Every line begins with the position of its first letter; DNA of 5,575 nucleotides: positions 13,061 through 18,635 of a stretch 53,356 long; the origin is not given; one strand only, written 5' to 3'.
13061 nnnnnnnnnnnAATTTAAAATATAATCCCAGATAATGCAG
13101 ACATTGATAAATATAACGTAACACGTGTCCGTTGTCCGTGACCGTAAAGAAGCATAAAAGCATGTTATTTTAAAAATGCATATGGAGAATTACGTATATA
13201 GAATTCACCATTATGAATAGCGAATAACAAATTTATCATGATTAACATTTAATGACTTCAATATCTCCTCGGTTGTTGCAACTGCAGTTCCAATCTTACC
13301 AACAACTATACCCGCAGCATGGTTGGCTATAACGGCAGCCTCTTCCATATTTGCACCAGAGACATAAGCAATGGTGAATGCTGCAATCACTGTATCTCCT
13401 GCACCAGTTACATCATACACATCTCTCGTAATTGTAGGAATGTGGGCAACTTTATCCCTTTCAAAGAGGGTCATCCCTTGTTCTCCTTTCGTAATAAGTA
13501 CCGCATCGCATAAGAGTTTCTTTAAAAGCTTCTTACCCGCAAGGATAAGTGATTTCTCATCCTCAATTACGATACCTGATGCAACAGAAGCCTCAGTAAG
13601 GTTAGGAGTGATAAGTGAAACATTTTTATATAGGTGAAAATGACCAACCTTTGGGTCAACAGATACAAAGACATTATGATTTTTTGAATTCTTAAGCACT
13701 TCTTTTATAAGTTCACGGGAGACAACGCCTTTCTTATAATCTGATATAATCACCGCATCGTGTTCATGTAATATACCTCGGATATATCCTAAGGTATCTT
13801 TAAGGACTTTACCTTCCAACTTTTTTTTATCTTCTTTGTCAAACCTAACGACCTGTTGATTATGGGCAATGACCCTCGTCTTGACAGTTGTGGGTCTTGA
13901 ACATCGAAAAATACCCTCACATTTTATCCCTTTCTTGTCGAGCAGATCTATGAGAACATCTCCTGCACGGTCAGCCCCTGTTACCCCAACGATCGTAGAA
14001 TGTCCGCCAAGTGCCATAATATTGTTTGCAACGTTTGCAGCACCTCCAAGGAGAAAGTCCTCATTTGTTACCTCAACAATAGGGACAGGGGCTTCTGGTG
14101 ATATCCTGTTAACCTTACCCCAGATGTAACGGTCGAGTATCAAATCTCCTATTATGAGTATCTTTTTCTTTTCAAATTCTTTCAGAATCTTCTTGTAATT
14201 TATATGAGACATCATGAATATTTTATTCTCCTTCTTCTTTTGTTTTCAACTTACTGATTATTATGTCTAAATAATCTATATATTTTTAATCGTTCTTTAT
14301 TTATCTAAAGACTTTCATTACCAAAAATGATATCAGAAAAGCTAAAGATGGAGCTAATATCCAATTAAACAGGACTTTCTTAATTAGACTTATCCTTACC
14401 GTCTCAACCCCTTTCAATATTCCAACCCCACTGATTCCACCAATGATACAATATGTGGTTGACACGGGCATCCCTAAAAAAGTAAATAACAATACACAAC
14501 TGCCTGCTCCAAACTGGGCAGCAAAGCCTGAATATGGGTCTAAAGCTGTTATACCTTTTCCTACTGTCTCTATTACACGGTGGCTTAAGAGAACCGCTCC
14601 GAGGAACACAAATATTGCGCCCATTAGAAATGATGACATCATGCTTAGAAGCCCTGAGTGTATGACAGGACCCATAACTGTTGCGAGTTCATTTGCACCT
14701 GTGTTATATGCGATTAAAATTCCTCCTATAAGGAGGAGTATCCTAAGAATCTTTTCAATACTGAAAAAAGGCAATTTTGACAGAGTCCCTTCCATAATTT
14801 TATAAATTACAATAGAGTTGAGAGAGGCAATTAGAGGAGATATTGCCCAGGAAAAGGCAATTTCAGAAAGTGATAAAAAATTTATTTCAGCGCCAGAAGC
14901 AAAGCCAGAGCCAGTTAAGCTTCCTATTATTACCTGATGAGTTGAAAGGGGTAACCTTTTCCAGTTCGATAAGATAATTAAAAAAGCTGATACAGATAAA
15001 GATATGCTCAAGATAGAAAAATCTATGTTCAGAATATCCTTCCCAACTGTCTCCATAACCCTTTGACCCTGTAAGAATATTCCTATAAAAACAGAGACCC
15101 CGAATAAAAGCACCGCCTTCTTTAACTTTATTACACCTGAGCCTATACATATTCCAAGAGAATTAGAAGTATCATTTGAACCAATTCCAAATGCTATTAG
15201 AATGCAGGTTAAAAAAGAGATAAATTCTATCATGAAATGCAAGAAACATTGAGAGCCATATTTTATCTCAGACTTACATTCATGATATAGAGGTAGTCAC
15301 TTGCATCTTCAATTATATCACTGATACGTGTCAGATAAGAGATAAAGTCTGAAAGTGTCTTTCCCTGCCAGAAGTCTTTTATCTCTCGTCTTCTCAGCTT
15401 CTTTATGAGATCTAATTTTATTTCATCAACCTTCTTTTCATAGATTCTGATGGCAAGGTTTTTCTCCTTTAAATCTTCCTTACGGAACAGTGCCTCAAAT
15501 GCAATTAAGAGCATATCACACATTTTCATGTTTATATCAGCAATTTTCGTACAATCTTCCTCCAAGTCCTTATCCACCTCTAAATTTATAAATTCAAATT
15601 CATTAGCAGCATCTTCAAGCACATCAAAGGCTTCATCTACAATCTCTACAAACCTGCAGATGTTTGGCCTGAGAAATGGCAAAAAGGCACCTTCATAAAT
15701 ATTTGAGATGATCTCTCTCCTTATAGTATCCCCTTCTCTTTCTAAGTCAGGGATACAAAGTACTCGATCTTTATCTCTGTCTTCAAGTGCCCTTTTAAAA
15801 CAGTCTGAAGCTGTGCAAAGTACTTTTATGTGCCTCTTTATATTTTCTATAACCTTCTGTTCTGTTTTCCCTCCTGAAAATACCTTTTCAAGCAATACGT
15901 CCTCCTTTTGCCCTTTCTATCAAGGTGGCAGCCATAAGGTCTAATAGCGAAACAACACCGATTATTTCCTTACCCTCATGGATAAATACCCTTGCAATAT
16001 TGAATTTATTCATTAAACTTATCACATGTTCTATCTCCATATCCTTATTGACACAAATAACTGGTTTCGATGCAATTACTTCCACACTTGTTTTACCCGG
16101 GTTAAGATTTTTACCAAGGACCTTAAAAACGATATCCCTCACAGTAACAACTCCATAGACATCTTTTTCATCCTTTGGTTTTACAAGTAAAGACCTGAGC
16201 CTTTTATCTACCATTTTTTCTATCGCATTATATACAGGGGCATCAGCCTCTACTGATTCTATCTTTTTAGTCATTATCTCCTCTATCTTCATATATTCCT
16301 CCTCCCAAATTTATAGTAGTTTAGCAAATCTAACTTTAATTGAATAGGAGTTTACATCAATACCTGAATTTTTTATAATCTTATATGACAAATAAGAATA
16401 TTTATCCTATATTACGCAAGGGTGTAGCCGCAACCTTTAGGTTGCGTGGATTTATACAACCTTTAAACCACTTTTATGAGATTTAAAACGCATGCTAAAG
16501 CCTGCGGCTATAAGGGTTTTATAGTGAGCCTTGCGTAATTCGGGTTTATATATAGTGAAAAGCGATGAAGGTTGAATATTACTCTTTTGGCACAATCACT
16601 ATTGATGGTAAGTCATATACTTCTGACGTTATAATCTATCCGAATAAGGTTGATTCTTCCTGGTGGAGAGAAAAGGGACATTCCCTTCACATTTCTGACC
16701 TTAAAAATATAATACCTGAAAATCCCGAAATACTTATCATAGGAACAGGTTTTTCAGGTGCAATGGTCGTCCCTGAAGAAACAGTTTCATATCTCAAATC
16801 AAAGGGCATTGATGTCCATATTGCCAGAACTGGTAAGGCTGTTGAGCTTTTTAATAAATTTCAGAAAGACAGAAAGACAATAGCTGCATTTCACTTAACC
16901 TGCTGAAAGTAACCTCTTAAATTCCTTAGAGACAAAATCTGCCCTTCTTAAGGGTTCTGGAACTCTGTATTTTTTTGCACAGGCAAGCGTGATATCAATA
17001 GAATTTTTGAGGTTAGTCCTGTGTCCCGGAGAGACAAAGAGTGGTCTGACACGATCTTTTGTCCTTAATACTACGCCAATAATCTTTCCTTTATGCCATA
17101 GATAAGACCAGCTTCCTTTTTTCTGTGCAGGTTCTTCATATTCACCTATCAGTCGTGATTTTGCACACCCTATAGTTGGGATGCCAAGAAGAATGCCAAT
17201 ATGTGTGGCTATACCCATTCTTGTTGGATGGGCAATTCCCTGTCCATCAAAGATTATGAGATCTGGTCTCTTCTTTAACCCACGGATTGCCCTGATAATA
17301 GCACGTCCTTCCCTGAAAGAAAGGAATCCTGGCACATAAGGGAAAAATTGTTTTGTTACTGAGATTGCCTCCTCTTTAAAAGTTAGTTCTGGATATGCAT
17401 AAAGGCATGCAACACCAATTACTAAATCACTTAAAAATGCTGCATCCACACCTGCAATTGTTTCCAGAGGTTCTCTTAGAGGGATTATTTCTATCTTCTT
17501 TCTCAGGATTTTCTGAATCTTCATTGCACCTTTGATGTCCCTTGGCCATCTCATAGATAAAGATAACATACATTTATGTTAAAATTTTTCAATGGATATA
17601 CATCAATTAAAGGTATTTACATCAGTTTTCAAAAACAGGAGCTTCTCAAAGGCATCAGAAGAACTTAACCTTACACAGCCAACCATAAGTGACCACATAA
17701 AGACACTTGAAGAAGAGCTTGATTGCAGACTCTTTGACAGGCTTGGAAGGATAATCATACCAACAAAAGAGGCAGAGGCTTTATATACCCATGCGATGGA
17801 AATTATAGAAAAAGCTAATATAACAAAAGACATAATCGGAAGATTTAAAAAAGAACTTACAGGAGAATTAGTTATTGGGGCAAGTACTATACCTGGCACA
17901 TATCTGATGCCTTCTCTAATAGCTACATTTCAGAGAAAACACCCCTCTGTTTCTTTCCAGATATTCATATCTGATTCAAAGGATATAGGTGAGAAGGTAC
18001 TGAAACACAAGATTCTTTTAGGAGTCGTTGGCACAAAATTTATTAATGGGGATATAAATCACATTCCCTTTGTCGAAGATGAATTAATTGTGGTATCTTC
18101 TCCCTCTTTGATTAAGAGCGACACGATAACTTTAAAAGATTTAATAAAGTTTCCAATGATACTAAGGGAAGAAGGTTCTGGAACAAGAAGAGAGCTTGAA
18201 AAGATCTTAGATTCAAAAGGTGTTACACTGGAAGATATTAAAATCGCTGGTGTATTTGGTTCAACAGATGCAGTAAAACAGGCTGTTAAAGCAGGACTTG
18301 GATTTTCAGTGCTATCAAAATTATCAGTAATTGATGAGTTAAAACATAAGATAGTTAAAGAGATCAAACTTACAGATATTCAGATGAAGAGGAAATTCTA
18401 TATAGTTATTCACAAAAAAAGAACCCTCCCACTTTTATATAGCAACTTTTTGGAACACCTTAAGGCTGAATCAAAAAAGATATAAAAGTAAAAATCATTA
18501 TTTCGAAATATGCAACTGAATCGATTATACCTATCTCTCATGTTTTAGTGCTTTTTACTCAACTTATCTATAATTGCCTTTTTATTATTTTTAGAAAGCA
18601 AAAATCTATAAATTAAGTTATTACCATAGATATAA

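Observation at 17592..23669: Compact selenium-utilisation cluster with two uncharacterised members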

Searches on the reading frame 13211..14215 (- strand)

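Call 80: search_protein_families(library=ncbifam, proteins=[window:13211-14215:-], max_evalue=1e-8)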
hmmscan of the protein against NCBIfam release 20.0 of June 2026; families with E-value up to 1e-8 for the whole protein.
window:13211-14215:- (334 aa): 16 families
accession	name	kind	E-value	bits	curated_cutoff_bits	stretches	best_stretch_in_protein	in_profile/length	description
TIGR02198.1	rfaE_dom_I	equivalog_domain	1.6e-115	385.6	345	1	11-322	2-314/315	D-glycero-beta-D-manno-heptose-7-phosphate kinase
NF008454.0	PRK11316.1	equivalog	4.1e-93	312.6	521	1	8-326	2-316/475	bifunctional D-glycero-beta-D-manno-heptose-7-phosphate kinase/D-glycero-beta-D-manno-heptose 1-phosphate adenylyltransferase HldE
TIGR02152.1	D_ribokin_bact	equivalog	3.6e-26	92.2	299.65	1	55-313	33-289/298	ribokinase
TIGR03168.1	1-PFK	subfamily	9.6e-23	80.5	216.4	1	57-320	36-297/305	hexose kinase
TIGR03828.1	pfkB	equivalog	5.1e-21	75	292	1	60-320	39-297/305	1-phosphofructokinase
NF008353.0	PRK11142.1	equivalog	4e-20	72.5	341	1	57-320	39-301/307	ribokinase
TIGR04382.1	myo_inos_iolC_N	equivalog_domain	1.9e-16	60.2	300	1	197-315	187-302/309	5-dehydro-2-deoxygluconokinase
NF041320.1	pfkB_Halo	equivalog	9.2e-16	58.1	400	1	57-320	37-292/302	1-phosphofructokinase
NF006957.1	PRK09434.1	equivalog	1.9e-12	47.3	450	0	167-315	135-288/302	fructokinase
NF053626.1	RibKinHalex1628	equivalog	2.9e-12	46.7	330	1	57-320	39-288/293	ATP-dependent ribose-1-phosphate kinase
NF007321.0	PRK09813.1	equivalog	3.2e-12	46.5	247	0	45-123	13-90/261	fructoselysine 6-kinase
NF041134.1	R1P_kin_Thcocales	equivalog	1.8e-11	44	500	1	53-320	33-280/291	ADP-dependent ribose-1-phosphate kinase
NF040938.1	KDG_KDGal_kin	equivalog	2.2e-10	40.1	400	1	228-309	207-288/305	bifunctional 2-dehydro-3-deoxygluconokinase/2-dehydro-3-deoxygalactonokinase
NF041164.1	NucKinThplmales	equivalog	3.8e-10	39.4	450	1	185-322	151-290/295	nucleoside kinase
TIGR00097.1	HMP-P_kinase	equivalog_domain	1.5e-09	37.6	204.95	1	194-301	123-234/254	bifunctional hydroxymethylpyrimidine kinase/phosphomethylpyrimidine kinase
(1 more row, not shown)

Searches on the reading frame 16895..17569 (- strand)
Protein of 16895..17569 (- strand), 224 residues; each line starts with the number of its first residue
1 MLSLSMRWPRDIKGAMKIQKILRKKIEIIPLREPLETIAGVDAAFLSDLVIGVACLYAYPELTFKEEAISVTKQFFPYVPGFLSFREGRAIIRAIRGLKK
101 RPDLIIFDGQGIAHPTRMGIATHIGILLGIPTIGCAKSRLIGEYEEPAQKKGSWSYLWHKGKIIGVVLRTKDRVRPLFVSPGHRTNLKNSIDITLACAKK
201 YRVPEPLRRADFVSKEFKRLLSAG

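Call 5: search_protein_families(library=ncbifam, proteins=[window:16895-17569:-], max_evalue=0.01)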
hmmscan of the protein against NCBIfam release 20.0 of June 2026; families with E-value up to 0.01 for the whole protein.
window:16895-17569:- (224 aa): 2 families
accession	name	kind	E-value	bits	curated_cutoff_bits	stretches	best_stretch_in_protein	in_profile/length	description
NF041102.1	endonuc_V_Ttgales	equivalog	1.6e-71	241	300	1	8-218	4-216/216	endonuclease V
NF008629.1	PRK11617.1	equivalog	2.8e-70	236.2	230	1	12-216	3-210/218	deoxyribonuclease V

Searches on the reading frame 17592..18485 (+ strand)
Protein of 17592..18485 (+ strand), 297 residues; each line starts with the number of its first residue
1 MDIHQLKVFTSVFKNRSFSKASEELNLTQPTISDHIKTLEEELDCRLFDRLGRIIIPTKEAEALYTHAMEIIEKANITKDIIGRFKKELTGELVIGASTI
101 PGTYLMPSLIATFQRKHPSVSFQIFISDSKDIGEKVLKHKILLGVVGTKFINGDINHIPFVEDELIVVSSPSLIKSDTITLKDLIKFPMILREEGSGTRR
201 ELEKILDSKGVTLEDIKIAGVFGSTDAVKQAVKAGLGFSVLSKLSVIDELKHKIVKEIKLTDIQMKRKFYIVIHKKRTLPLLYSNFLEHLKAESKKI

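Call 4: search_protein_families(library=pfam, proteins=[window:17592-18485:+], max_evalue=0.01)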
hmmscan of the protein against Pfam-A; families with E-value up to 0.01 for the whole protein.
window:17592-18485:+ (297 aa): 4 families
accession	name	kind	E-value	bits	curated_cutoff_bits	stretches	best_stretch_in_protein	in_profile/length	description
PF03466.25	LysR_substrate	-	2.3e-39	135.4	28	1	87-293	2-207/209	LysR substrate binding domain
PF00126.33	HTH_1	-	5.9e-19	68.2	26.6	1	3-62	1-60/60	Bacterial regulatory helix-turn-helix protein, lysR family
PF12727.12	PBP_like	-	8.9e-05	22.2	27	1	180-235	85-143/193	PBP superfamily domain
PF01022.26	HTH_5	-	0.00036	20.8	22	1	16-41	16-41/47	Bacterial regulatory protein, arsR family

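Call 5: search_protein_families(library=ncbifam, proteins=[window:17592-18485:+], max_evalue=0.01)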
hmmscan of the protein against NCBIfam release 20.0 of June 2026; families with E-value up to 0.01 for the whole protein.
window:17592-18485:+ (297 aa): 57 families (the best 25 are shown)
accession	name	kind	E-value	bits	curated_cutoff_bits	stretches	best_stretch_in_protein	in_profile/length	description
NF040786.1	LysR_Sec_metab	equivalog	1.9e-91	306.1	250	1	1-292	1-296/298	selenium metabolism-associated LysR family transcriptional regulator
NF040889.1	trans_reg_YeiE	equivalog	5.2e-58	196.6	480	1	3-288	5-284/288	DNA-binding transcriptional regulator YeiE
NF008095.0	PRK10837.1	subfamily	1.2e-55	188.8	281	1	3-292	5-288/290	LysR family transcriptional regulator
TIGR03339.1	phn_lysR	subfamily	4.6e-40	137.6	341.1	1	5-288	1-277/279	aminoethylphosphonate catabolism associated LysR family transcriptional regulator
NF047520.1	trans_act_CidR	equivalog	2.4e-39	135.3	415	1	1-292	1-290/292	cidABC operon transcriptional activator CidR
NF045990.1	TransRegCbbRRhodb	equivalog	9.5e-39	133.2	450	1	3-279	8-285/304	LysR family regulator CbbR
NF041036.1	decaheme_TF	subfamily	6.4e-32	111.2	210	1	1-291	1-293/301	multiheme cytochrome-associated LysR family transcriptional regulator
NF053705.1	TransRegGltCGpos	equivalog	9.1e-31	107.2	350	1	1-292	1-291/300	glutamate biosynthesis transcriptional regulator GltC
NF009327.0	PRK12684.1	subfamily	1.5e-28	99.9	402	1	1-291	1-292/313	CysB family HTH-type transcriptional regulator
NF008352.0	PRK11139.1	subfamily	4.3e-27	95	288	1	5-293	10-291/305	transcriptional regulator GcvA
NF008416.0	PRK11242.1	equivalog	5.4e-27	94.9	277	1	3-290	3-287/300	transcriptional regulator CynR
NF008722.0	PRK11716.1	equivalog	3.5e-26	91.9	246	1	1-261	1-258/293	HTH-type transcriptional activator IlvY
NF009326.0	PRK12681.1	equivalog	6.4e-26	91.5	436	1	1-287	1-288/324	HTH-type transcriptional regulator CysB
NF045775.1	acetoin_reg_AlsR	exception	9.3e-25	87.7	430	1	1-290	1-288/290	acetoin biosynthesis transcriptional regulator AlsR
NF008410.0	PRK11233.1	equivalog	1.7e-24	86.5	309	1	1-245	1-242/305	nitrogen assimilation transcriptional regulator NAC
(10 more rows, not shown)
